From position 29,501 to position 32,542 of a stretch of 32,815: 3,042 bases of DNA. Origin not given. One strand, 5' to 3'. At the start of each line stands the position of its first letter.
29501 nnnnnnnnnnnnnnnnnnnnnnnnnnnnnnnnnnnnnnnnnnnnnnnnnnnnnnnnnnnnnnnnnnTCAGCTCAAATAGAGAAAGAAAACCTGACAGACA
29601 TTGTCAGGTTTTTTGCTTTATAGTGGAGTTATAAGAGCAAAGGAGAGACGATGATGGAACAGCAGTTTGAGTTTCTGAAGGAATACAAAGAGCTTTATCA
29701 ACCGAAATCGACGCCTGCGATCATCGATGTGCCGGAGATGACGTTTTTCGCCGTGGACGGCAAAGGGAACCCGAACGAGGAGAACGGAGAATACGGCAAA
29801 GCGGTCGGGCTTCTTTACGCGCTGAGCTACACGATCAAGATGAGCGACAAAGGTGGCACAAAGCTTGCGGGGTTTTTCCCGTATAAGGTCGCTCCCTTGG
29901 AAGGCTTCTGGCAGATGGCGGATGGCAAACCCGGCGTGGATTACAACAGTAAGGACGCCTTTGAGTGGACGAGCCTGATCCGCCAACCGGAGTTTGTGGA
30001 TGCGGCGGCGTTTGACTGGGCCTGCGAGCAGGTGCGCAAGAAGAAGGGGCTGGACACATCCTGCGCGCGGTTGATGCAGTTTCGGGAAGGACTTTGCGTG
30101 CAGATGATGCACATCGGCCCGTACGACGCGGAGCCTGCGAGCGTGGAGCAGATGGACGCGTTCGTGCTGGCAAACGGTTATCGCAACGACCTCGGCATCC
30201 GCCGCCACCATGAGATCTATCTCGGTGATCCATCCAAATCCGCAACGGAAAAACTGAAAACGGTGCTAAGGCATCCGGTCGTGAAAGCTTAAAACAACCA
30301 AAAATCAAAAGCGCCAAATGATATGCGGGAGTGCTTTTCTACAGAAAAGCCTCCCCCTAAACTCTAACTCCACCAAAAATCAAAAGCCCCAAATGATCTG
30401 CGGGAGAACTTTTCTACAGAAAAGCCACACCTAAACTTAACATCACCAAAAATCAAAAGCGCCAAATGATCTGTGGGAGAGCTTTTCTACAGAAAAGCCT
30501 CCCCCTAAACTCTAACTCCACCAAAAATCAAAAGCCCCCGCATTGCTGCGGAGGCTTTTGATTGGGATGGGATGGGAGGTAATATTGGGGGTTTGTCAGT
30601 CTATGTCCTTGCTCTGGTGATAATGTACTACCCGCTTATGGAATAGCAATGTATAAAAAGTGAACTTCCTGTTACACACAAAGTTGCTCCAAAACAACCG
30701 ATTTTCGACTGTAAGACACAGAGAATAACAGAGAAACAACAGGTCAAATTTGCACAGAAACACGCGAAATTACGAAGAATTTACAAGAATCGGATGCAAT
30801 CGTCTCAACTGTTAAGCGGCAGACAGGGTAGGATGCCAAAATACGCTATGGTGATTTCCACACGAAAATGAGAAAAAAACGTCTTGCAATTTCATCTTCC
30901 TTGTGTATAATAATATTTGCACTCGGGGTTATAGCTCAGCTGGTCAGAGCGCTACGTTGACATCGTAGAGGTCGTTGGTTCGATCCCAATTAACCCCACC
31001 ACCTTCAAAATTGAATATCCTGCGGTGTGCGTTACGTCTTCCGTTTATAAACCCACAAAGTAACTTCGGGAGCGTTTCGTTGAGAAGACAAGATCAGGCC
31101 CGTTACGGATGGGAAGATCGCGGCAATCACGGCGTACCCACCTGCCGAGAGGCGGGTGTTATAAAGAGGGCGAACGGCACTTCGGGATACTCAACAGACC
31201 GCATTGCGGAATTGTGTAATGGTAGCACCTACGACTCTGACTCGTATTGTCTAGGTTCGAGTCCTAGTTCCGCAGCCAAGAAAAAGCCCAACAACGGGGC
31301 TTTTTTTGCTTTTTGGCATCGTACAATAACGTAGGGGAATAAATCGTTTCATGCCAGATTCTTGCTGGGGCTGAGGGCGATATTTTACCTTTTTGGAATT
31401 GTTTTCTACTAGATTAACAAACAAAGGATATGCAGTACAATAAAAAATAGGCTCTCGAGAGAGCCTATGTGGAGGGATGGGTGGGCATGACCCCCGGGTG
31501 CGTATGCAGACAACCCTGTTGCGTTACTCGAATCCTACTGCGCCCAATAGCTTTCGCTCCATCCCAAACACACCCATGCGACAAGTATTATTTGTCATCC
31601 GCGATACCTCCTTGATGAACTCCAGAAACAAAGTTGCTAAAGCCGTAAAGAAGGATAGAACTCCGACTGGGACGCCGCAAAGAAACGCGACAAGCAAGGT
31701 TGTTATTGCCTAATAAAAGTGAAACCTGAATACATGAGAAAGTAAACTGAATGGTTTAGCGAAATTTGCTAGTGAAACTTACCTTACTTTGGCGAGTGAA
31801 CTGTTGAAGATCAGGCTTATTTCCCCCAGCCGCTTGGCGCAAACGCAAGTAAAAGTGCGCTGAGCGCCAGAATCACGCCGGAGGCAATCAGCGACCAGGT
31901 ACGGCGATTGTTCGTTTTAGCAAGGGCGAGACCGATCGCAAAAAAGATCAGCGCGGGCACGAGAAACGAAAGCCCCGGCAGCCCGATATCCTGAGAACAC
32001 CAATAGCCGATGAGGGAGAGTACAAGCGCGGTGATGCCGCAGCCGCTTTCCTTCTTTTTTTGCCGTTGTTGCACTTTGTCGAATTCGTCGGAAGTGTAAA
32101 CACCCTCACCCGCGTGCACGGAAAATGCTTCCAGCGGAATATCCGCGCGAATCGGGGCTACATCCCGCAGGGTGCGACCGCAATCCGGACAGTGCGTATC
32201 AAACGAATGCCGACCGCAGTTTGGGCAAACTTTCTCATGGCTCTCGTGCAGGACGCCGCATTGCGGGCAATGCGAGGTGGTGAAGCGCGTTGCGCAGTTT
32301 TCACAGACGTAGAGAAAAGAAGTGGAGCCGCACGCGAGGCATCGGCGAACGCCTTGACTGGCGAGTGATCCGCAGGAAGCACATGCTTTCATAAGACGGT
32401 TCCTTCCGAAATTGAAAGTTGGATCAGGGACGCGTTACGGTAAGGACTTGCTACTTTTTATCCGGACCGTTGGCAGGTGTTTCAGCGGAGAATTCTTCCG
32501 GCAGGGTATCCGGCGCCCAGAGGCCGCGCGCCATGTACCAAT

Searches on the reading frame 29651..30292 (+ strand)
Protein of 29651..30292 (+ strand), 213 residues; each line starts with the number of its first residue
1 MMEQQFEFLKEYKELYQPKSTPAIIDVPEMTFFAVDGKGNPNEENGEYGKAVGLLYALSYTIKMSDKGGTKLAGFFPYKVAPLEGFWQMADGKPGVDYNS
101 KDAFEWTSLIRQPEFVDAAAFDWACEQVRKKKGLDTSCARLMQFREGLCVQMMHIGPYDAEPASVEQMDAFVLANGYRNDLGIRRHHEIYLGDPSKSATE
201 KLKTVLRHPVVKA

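Call 37: search_protein_families(library=pfam, proteins=[window:29651-30292:+], max_evalue=0.001)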
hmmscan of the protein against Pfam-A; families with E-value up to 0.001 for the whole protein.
window:29651-30292:+ (213 aa): 1 family
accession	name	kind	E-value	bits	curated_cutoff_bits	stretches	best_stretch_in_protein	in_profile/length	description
PF06445.20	GyrI-like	-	1.6e-13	51.7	26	1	22-208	3-152/155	GyrI-like small molecule binding domain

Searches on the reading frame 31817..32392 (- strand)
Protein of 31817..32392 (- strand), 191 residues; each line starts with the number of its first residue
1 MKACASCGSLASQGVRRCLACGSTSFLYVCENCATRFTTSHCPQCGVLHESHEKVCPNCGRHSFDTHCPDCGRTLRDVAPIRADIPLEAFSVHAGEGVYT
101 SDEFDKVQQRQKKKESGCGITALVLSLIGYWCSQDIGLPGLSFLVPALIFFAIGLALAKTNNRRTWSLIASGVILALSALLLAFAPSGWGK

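Call 37: search_protein_families(library=pfam, proteins=[window:31817-32392:-], max_evalue=0.001)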
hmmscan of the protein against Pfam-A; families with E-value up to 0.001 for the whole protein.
window:31817-32392:- (191 aa): 3 families
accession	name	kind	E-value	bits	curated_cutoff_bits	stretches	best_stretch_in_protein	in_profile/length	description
PF12773.13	DZR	-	1.9e-06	28.3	27.3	1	29-60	14-45/45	Double zinc ribbon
PF13240.11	Zn_Ribbon_1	-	2.1e-06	27.8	25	0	41-61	1-21/23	zinc-ribbon domain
PF13248.11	Zn_ribbon_3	-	7.7e-05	22.5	27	0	42-60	5-23/26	zinc-ribbon domain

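Call 50: find_encoding_contigs(protein=window:31817-32389:-, flank=10000, max_places=2)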
Protein window:31817-32389:- (190 aa): no gene with exactly this product is on record in the collection.
